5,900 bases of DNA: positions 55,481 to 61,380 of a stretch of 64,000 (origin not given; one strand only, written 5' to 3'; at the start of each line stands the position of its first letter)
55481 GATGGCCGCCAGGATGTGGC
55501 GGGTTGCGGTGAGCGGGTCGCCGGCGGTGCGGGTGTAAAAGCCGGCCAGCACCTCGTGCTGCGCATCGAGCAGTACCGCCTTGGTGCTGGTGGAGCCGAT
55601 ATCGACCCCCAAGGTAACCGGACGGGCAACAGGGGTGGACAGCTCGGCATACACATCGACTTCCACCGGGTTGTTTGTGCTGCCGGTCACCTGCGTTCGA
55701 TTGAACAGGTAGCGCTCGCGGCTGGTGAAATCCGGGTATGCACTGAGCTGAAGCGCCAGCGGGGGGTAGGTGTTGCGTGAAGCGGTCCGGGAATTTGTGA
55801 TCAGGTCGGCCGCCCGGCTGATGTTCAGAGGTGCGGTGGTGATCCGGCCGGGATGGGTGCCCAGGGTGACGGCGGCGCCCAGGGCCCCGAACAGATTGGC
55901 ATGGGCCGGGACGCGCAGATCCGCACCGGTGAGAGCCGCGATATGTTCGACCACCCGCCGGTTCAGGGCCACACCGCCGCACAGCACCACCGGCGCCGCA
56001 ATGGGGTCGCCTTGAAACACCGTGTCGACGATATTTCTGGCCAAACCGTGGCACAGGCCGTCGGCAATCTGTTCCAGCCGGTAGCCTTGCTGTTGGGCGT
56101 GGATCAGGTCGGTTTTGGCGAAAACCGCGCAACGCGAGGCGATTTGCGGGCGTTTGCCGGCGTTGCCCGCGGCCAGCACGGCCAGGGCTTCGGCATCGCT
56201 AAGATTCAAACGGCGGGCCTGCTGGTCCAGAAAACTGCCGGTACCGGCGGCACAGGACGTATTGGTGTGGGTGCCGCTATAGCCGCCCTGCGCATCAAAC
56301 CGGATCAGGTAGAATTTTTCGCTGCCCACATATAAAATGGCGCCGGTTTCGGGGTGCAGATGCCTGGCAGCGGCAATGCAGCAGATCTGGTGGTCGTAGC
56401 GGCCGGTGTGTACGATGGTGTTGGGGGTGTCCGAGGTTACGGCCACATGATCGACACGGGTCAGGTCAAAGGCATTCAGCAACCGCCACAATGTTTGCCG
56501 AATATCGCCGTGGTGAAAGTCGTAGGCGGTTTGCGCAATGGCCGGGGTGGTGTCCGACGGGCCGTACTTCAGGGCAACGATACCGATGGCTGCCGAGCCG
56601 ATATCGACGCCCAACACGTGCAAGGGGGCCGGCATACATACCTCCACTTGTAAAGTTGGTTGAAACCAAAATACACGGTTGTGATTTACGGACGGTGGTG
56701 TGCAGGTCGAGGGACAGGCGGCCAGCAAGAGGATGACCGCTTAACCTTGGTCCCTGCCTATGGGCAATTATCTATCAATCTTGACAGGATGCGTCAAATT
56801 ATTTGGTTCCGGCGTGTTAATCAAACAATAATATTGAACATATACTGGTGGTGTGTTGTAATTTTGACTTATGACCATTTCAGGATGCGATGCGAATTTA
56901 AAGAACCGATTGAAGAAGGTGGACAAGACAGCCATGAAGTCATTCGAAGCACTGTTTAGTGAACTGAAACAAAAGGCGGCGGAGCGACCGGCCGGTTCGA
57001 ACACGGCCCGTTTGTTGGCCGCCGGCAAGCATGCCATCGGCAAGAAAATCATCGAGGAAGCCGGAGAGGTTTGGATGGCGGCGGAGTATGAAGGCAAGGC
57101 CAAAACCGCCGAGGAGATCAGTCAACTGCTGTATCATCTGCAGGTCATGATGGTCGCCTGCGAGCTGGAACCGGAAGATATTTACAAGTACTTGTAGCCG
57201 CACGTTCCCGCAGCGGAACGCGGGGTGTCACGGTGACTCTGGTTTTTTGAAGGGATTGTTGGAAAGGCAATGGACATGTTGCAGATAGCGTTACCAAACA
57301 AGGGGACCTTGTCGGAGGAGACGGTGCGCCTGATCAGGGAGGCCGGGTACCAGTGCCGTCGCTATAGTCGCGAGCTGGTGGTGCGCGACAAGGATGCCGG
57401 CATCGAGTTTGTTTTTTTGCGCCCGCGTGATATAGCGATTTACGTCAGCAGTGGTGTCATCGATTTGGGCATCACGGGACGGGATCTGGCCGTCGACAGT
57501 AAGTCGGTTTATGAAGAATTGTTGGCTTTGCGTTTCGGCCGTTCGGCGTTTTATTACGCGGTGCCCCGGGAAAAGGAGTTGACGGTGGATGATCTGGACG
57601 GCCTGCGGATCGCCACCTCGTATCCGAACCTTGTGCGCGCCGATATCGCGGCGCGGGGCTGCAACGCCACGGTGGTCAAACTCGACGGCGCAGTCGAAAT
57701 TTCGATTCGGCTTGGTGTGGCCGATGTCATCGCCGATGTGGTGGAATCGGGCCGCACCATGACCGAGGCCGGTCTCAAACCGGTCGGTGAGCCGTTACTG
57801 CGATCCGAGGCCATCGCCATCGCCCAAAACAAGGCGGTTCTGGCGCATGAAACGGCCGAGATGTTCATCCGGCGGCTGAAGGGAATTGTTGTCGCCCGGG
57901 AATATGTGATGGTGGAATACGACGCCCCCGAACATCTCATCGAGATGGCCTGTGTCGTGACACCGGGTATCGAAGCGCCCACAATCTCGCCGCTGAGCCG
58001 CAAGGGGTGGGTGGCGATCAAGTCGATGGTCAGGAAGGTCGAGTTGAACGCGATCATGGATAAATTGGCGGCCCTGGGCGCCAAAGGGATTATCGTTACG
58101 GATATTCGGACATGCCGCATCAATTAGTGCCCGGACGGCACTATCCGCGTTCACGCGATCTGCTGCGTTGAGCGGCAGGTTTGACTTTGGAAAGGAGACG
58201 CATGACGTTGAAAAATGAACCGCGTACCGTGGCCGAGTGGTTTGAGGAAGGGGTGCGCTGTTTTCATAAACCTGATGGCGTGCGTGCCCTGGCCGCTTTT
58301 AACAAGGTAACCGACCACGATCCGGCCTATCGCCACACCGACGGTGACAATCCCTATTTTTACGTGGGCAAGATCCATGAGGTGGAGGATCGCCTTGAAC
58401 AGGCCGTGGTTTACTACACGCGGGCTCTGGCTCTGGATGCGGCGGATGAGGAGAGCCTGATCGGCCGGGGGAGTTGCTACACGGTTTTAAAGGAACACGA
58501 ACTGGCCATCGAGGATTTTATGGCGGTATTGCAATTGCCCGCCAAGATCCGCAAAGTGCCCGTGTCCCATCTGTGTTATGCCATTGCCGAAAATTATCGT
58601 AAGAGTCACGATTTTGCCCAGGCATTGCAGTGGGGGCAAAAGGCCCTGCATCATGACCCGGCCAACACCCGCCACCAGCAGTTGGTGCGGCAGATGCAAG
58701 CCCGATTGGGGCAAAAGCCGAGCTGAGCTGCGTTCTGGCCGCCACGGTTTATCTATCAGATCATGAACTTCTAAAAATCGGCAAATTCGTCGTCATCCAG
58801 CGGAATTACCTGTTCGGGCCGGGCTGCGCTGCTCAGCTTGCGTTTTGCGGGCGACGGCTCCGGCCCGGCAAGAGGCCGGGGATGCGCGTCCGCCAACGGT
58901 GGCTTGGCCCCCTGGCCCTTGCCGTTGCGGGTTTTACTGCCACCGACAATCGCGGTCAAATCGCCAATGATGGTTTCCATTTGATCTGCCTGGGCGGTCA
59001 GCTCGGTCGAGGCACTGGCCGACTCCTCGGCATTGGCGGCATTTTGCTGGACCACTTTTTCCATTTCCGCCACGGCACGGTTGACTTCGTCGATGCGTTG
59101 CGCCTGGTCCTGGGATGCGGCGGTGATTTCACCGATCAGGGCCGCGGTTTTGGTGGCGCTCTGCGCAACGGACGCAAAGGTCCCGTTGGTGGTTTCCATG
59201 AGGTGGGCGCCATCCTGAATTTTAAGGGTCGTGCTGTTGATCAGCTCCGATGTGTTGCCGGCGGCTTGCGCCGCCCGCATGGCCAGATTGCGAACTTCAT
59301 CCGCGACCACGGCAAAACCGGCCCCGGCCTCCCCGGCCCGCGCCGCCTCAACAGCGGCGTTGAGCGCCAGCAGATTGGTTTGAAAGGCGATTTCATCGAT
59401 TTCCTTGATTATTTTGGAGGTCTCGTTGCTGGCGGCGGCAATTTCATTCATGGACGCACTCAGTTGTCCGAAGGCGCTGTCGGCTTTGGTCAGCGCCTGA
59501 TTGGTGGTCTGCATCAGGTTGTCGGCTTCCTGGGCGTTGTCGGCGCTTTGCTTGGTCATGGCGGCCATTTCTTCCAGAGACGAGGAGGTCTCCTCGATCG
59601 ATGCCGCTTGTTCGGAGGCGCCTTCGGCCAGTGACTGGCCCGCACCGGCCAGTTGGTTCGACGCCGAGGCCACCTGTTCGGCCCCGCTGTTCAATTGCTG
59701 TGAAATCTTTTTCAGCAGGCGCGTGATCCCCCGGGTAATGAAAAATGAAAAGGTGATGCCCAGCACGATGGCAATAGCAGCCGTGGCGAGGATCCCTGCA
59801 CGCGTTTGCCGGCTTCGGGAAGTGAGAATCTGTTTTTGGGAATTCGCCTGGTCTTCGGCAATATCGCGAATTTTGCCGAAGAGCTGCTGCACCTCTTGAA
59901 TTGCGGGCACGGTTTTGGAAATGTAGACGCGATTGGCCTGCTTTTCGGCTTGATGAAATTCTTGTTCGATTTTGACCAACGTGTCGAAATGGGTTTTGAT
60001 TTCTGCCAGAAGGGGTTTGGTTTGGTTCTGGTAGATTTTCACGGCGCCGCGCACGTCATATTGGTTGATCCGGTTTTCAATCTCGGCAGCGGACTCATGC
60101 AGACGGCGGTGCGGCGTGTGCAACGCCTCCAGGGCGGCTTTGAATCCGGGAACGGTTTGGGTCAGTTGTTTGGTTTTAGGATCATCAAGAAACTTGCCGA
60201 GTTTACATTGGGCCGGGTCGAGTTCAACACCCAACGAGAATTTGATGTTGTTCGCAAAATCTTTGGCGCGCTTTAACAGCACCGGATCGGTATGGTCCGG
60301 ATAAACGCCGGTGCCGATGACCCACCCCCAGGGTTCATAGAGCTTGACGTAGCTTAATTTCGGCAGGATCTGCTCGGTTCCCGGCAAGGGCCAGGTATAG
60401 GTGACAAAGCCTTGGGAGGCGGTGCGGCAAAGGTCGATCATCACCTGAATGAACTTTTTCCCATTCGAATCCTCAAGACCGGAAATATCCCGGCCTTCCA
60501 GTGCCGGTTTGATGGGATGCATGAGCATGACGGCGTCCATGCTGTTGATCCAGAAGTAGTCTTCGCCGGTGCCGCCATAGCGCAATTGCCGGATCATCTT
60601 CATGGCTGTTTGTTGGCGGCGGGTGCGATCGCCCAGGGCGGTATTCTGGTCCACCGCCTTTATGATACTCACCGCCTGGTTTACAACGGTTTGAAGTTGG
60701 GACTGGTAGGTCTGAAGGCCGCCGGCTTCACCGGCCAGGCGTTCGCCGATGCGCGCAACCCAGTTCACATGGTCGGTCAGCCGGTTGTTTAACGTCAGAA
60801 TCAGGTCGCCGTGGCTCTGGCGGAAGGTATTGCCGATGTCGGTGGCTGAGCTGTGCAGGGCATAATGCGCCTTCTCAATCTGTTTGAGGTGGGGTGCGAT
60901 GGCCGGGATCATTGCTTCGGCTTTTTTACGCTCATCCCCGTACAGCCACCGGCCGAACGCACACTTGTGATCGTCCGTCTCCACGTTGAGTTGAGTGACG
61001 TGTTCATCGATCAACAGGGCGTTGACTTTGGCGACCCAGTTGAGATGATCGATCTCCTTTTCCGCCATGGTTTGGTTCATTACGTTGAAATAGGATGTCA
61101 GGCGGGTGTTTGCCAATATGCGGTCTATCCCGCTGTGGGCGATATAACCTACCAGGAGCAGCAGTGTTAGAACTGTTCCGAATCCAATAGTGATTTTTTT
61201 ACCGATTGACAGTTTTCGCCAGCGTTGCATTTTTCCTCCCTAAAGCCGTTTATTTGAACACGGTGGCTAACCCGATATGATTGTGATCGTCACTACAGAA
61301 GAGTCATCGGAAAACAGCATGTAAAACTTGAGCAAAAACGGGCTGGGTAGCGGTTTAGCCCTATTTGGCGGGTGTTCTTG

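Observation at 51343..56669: Giant double-activase fusion protein apparently co-transcribed with a WYL-domain regulator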

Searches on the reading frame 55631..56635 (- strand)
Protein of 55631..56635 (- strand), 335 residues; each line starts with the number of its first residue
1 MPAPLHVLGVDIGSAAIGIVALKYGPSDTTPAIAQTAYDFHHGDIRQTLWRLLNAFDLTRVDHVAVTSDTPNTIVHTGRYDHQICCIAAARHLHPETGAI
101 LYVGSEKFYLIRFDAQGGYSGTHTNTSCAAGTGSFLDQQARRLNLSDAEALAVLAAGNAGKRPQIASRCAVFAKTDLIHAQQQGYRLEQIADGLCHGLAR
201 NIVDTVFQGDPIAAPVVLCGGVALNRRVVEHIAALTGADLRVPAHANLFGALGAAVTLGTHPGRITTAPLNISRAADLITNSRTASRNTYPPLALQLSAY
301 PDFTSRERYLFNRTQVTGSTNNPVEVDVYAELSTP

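Call 77: search_solved_structures(query=window:55631-56635:-, max_evalue=0.001, show_alignments=2)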
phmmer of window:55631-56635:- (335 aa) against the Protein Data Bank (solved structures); distinct sequences matched with E-value up to 0.001: 5.
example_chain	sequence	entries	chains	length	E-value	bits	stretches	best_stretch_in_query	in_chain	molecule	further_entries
4eht_A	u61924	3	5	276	7.5e-20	74.9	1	6-256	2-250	Activator of 2-hydroxyisocaproyl-CoA dehydratase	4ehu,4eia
1hux_A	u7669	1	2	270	1.5e-15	60.8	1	5-256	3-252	ACTIVATOR OF (R)-2-HYDROXYGLUTARYL-COA DEHYDRATASE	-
9gai_D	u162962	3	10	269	1.5e-14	57.5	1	74-256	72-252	3-methylbenzoyl-CoA reductase alpha subunit MbdQ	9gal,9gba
7yyl_E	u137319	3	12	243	1.5e-08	37.7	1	72-256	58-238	Putative CoA-substrate-specific enzyme activase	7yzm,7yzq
9gai_C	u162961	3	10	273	4.2e-07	33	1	88-223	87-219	3-methylbenzoyl-CoA reductase delta subunit MbdP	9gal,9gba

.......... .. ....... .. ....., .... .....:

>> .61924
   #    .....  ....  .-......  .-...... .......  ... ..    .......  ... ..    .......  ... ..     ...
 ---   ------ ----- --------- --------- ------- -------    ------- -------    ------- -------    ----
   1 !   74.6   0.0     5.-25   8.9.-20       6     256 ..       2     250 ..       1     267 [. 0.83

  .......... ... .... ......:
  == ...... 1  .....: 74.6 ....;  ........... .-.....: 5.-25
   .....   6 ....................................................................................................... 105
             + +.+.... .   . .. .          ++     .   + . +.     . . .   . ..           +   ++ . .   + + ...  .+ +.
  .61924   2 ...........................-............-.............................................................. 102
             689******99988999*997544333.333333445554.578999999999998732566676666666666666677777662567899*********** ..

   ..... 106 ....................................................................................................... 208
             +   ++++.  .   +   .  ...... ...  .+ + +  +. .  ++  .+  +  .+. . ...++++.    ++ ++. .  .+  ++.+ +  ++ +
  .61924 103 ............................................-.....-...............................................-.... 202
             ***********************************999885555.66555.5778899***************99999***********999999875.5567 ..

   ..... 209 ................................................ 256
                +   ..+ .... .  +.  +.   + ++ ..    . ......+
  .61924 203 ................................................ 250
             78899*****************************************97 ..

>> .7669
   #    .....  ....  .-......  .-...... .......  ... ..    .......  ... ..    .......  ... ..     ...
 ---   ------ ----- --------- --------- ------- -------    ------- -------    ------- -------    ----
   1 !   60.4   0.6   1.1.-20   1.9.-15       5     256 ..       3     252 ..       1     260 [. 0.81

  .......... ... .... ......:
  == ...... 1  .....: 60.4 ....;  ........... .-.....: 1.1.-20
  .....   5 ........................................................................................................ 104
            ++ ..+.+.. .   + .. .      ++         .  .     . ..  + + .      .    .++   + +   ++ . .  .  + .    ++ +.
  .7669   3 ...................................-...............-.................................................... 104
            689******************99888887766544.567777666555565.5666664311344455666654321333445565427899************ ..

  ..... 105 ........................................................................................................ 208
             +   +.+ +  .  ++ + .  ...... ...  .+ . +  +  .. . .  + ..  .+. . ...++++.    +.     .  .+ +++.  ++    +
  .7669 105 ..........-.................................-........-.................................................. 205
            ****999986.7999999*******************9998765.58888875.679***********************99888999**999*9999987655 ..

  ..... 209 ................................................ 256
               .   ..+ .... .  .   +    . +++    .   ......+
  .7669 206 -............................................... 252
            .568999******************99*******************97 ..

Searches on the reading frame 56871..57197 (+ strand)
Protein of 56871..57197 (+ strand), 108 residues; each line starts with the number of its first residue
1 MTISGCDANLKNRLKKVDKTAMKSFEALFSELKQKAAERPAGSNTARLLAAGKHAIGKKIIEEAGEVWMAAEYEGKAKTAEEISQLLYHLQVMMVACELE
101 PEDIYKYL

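Call 68: search_protein_families(library=pfam, proteins=[window:56871-57197:+], max_evalue=1)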
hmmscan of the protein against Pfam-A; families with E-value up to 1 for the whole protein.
window:56871-57197:+ (108 aa): 3 families
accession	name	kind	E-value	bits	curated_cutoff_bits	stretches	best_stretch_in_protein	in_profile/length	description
PF01503.22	PRA-PH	-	2.5e-11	44.2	21.3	1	30-106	6-80/86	Phosphoribosyl-ATP pyrophosphohydrolase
PF02502.23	LacAB_rpiB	-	0.013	16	24.7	1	34-84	87-136/138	Ribose/Galactose Isomerase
PF08670.17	MEKHLA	-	0.024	15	23.7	1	76-107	22-53/143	MEKHLA domain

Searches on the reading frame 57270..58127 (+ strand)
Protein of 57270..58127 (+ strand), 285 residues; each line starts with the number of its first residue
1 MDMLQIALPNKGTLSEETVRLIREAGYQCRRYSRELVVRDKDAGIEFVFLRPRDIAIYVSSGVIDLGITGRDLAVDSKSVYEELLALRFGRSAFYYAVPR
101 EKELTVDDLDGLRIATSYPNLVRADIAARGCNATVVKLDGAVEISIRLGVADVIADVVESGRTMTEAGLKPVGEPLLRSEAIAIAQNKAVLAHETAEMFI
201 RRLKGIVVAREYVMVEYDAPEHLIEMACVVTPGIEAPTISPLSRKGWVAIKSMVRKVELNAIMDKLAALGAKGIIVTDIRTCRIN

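Call 6: search_protein_families(library=pfam, proteins=[window:57270-58127:+], max_evalue=0.01)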
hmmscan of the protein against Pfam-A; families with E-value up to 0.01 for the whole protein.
window:57270-58127:+ (285 aa): 2 families
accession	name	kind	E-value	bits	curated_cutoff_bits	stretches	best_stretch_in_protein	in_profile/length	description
PF01634.23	HisG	-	2.1e-43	148.4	25.5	1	51-205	1-158/158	ATP phosphoribosyltransferase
PF08029.16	HisG_C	-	2.3e-25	88.9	23.5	1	209-280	1-72/73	HisG, C-terminal domain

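Call 7: search_protein_families(library=ncbifam, proteins=[window:57270-58127:+], max_evalue=0.01)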
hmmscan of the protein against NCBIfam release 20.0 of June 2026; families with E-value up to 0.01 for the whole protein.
window:57270-58127:+ (285 aa): 2 families
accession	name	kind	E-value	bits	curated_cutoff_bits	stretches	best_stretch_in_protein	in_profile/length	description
TIGR00070.1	hisG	equivalog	1.5e-53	181.4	75.75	1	4-184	1-182/183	ATP phosphoribosyltransferase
TIGR03455.1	HisG_C-term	equivalog_domain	9.5e-28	96.3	40.05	1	192-283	9-100/100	ATP phosphoribosyltransferase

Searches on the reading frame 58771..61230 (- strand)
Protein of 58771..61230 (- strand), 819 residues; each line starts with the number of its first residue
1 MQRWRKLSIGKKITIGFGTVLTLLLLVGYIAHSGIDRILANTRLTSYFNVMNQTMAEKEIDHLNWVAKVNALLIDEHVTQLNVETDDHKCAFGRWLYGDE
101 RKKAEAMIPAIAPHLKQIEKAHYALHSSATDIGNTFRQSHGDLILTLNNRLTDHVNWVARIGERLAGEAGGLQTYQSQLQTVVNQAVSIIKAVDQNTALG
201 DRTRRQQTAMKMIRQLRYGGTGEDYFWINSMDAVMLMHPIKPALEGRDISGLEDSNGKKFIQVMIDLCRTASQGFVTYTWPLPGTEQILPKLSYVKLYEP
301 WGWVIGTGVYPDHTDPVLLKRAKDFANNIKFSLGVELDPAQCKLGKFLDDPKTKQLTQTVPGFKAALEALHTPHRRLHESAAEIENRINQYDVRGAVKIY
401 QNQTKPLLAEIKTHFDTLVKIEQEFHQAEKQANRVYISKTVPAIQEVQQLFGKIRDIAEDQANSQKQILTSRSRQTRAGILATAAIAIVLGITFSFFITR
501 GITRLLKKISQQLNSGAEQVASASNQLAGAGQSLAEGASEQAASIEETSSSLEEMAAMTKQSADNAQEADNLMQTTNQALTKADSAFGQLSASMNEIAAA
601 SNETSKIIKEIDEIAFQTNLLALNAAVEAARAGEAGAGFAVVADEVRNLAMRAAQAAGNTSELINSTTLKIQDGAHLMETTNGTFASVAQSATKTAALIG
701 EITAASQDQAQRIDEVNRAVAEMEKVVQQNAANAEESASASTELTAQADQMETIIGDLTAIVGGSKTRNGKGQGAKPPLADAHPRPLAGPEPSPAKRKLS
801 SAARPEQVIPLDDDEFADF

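Call 6: search_protein_families(library=pfam, proteins=[window:58771-61230:-], max_evalue=0.01)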
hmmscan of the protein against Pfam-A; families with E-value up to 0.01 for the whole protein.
window:58771-61230:- (819 aa): 7 families
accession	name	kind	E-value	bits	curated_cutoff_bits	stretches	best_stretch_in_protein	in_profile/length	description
PF00015.26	MCPsignal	-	3.7e-40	138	34.6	2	574-726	5-171/172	Methyl-accepting chemotaxis protein (MCP) signalling domain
PF17200.10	sCache_2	-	3.3e-37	128.3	25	1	174-312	4-143/155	Single Cache domain 2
PF08269.17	dCache_2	-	1.1e-34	120.4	26.5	1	173-315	44-187/298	Cache domain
PF13682.11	CZB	-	1.6e-22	80.1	29.4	2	62-132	1-63/64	Chemoreceptor zinc-binding domain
PF17201.10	Cache_3-Cache_2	-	2.7e-09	37.2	27.7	1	206-315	188-290/299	Cache 3/Cache 2 fusion domain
PF07889.17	DUF1664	-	0.00047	20.6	34.6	1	517-598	40-121/124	Protein of unknown function (DUF1664)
PF12725.13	DUF3810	-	0.0073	16.1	28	1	469-583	48-140/311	Protein of unknown function (DUF3810)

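Call 7: search_protein_families(library=ncbifam, proteins=[window:58771-61230:-], max_evalue=0.01)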
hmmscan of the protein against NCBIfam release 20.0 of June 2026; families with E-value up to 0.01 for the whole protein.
window:58771-61230:- (819 aa): 11 families
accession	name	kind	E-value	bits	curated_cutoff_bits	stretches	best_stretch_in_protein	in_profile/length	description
NF041847.1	transduc_aer2_vibrio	equivalog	3.8e-58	197.4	1200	1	506-753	500-747/804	aerotaxis transducer Aer2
NF011622.0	PRK15048.1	equivalog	2.2e-52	178.9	900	1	504-755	259-510/553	methyl-accepting chemotaxis protein II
NF011615.0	PRK15041.1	equivalog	1.3e-51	176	947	1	511-753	268-510/554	methyl-accepting chemotaxis protein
NF047851.1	MCPCitTducer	equivalog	2.9e-50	171.9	900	1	513-753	276-509/553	methyl-accepting chemotaxis citrate transducer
NF007309.0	PRK09793.1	equivalog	1.2e-48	166.4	903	1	506-754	266-507/533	methyl-accepting chemotaxis protein IV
NF058645.1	MCPCtpMPsAe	equivalog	2.9e-42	145.2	900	2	501-756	278-554/558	methyl-accepting chemotaxis protein CtpM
NF052443.1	SensHisKinMctS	equivalog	1.9e-23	82.5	700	1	172-314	46-184/457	two-component system sensor histidine kinase MctS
NF050802.1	AspChtxCcaA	equivalog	3.1e-16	58.9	1300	1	557-720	526-691/700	aspartate chemotaxis receptor CcaA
TIGR02169.1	SMC_prok_A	equivalog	8.1e-05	20.5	729.4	1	504-750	252-499/1165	chromosome segregation protein SMC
NF047515.1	SpiroCoCo_C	equivalog_domain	0.0013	18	125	0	506-608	102-203/313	SpiroCoCo family coiled-coil protein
NF053712.1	repair_DEAH_YoaA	equivalog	0.0034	16.1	680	1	656-753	208-305/630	DNA repair helicase YoaA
